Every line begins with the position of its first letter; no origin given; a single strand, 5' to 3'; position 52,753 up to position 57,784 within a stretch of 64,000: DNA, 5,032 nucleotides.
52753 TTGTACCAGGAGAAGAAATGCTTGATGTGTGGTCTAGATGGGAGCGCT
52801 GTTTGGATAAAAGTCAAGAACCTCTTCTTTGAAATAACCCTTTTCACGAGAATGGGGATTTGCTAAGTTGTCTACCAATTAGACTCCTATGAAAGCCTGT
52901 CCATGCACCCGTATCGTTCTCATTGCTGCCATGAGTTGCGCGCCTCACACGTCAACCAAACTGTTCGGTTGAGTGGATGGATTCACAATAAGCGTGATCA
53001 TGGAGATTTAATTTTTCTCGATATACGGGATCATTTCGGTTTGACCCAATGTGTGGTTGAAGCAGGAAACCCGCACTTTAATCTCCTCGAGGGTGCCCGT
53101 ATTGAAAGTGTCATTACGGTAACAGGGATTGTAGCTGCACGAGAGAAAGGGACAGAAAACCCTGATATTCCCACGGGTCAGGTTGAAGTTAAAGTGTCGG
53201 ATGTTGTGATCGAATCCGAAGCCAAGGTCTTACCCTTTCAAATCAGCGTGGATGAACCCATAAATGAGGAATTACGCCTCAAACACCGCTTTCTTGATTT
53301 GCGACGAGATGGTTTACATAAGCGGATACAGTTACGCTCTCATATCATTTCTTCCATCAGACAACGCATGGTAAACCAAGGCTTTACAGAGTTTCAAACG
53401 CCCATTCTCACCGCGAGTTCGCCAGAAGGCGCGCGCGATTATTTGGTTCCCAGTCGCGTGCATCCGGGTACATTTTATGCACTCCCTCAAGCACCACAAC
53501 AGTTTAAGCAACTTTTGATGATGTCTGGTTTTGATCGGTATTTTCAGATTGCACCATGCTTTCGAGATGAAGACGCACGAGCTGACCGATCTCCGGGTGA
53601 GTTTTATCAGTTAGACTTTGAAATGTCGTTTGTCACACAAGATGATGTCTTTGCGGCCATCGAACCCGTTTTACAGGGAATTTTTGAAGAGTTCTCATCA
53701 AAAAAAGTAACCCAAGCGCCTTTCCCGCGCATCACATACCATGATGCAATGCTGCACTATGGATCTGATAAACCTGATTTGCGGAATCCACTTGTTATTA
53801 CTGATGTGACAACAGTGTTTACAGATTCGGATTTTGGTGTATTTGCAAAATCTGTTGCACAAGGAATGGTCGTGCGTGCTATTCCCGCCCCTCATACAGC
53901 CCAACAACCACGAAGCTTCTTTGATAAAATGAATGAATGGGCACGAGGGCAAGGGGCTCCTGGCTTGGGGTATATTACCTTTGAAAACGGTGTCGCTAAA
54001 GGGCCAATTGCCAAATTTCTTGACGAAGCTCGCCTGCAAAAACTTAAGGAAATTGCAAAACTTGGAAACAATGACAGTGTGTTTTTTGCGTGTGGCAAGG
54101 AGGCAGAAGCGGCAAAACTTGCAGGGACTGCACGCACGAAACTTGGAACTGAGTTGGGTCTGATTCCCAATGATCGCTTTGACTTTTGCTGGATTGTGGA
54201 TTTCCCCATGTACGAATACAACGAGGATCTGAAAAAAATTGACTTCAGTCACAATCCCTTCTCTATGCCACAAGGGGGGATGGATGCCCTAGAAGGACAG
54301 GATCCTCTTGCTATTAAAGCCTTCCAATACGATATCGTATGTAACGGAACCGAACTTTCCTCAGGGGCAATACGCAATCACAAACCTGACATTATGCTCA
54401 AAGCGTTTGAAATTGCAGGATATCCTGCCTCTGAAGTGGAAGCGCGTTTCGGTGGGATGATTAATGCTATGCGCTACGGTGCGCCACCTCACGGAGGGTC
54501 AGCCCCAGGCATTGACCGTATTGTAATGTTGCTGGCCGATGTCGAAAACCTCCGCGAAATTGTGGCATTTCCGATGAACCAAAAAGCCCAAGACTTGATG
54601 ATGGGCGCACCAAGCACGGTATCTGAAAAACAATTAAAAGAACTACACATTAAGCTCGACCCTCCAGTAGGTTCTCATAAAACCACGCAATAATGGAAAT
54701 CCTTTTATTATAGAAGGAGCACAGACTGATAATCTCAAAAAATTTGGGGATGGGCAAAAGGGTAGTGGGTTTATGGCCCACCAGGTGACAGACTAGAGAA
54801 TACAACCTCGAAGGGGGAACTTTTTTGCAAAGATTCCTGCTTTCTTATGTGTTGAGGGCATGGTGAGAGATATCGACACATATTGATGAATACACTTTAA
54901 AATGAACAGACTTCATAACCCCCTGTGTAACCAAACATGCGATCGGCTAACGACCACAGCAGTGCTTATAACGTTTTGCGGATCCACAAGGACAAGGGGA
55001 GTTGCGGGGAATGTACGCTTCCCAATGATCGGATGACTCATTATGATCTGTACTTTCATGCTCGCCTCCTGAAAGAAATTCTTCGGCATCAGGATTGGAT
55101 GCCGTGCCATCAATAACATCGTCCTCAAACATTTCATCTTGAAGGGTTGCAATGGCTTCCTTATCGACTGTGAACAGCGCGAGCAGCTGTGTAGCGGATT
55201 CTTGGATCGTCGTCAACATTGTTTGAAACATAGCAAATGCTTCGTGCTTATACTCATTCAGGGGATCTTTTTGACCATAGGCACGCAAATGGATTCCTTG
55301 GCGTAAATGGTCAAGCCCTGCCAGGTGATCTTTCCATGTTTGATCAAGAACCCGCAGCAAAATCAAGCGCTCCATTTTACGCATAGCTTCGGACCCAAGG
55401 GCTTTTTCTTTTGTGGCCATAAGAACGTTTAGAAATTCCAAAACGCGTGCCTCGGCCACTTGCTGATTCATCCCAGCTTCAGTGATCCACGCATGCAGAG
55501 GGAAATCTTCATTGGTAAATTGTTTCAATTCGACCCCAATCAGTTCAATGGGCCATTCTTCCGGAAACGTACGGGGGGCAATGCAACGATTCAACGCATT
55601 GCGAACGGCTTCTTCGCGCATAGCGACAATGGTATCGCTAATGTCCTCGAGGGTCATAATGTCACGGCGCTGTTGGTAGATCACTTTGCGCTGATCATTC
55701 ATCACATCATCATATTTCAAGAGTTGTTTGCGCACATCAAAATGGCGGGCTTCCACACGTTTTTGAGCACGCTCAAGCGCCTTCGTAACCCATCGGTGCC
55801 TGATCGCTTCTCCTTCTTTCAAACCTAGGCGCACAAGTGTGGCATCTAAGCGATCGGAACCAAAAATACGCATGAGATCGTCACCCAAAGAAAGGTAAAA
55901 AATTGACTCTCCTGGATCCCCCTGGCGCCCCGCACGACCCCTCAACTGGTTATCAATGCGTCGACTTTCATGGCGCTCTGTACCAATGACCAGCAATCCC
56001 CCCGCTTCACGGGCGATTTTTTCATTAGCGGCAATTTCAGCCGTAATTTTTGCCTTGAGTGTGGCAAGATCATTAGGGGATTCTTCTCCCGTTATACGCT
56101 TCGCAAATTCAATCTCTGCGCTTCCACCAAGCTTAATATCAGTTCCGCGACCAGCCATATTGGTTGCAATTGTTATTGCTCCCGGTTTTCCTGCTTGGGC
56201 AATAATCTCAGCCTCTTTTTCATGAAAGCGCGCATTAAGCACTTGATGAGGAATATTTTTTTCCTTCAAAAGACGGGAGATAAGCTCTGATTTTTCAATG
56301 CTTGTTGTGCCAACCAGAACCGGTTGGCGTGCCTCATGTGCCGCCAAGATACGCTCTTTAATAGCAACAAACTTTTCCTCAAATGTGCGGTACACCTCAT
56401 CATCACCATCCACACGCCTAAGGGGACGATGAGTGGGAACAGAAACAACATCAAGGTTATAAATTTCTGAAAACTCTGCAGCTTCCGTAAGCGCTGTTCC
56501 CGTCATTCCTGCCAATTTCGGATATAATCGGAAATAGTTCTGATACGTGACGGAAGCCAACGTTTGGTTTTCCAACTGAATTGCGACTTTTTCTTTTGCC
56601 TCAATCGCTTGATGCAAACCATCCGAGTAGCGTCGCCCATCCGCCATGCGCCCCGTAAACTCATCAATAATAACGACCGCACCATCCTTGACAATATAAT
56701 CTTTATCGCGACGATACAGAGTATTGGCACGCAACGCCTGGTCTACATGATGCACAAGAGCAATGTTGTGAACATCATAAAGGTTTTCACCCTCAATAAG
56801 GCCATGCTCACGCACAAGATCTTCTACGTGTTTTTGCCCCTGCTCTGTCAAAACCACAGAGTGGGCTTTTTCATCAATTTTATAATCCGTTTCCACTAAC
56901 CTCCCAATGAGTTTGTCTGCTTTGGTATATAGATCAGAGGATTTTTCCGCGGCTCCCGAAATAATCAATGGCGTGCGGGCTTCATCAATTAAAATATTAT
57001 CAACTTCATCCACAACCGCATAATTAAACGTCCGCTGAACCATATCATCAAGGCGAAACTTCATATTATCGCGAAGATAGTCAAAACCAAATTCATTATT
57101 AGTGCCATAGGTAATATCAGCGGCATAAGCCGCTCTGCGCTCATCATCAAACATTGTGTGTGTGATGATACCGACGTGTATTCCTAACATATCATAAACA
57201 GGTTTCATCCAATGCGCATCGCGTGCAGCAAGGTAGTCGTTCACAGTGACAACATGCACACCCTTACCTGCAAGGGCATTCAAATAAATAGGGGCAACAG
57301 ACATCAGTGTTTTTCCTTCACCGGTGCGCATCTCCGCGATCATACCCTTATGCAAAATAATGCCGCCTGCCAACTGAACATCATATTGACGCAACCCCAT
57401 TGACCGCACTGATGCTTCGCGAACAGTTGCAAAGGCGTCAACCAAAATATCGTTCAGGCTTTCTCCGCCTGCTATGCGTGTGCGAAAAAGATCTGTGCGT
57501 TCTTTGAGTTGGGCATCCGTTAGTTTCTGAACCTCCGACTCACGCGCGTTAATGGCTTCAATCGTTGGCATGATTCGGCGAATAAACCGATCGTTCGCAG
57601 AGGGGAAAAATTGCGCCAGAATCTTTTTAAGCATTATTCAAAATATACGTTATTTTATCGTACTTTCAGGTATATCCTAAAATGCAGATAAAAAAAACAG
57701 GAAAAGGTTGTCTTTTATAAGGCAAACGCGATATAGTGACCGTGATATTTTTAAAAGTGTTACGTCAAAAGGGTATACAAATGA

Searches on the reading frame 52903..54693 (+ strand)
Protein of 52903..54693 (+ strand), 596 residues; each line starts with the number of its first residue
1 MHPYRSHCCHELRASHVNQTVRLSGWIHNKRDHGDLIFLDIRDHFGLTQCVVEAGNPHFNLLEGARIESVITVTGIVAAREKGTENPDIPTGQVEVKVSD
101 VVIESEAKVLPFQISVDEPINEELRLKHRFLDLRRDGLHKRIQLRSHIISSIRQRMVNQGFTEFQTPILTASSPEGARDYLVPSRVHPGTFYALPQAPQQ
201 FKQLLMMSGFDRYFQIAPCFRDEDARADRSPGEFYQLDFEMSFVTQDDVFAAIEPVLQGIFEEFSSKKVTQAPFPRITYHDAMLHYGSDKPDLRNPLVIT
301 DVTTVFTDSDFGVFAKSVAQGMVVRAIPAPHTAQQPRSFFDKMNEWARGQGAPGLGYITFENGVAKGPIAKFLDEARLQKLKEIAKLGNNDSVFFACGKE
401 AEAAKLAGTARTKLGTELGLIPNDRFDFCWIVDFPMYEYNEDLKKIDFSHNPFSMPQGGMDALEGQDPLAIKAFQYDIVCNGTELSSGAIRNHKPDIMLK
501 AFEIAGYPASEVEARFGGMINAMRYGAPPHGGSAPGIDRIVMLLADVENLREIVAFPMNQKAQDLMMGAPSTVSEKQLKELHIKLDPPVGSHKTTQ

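Call 10: search_protein_families(library=pfam, proteins=[window:52903-54693:+], max_evalue=0.001)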
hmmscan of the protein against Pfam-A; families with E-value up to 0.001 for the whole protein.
window:52903-54693:+ (596 aa): 3 families
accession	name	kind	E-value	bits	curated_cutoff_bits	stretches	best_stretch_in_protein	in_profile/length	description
PF00152.25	tRNA-synt_2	-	7.3e-108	360.7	25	1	121-560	1-308/308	tRNA synthetases class II (D, K and N)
PF02938.19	GAD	-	1.2e-16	61.1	23.4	1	314-405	1-93/95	GAD domain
PF01336.31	tRNA_anti-codon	-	3.5e-13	49.7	27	1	21-102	1-73/75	OB-fold nucleic acid binding domain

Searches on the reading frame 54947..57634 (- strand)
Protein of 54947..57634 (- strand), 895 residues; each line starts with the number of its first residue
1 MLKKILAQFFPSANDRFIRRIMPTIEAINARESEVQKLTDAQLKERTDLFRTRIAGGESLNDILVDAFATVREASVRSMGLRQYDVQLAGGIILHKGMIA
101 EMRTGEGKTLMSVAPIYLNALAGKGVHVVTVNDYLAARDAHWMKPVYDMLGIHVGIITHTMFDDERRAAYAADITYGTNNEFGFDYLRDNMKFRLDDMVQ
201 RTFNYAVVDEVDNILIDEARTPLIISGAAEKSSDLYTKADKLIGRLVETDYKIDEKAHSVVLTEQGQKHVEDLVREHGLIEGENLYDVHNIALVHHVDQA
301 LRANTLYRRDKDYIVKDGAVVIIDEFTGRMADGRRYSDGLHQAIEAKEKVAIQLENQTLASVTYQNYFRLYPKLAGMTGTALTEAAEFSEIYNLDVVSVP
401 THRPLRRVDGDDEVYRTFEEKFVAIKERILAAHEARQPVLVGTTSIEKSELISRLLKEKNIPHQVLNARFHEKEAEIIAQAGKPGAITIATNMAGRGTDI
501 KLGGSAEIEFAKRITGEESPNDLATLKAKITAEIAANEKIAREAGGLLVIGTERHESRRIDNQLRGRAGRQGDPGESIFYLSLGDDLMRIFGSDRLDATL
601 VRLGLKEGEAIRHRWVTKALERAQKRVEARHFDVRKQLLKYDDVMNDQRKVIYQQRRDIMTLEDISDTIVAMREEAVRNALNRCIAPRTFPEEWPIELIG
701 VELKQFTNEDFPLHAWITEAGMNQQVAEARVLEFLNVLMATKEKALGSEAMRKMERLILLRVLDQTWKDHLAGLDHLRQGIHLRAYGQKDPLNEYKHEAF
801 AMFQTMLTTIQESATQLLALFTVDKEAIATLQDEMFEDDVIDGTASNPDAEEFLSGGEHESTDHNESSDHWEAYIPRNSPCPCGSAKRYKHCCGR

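Call 10: search_protein_families(library=pfam, proteins=[window:54947-57634:-], max_evalue=0.001)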
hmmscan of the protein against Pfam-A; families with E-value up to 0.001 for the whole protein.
window:54947-57634:- (895 aa): 6 families
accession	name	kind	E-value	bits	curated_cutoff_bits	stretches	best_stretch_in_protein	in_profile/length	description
PF07517.20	SecA_DEAD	-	2.4e-123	411.4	24.6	1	8-388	3-289/290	SecA DEAD-like domain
PF21090.3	P-loop_SecA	-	5.2e-89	297.7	27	1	404-608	1-205/205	SecA P-loop domain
PF07516.18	SecA_SW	-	2.1e-64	217.7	26.7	1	610-819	1-197/200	SecA Wing and Scaffold domain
PF01043.26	SecA_PP_bind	-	2.5e-40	137.9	23.5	1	232-345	2-110/110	SecA preprotein cross-linking domain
PF02810.21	SEC-C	-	2.4e-07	30.9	20.4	1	877-895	1-19/19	SEC-C motif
PF00270.35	DEAD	-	1.5e-05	25.2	26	1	95-217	14-132/167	DEAD/DEAH box helicase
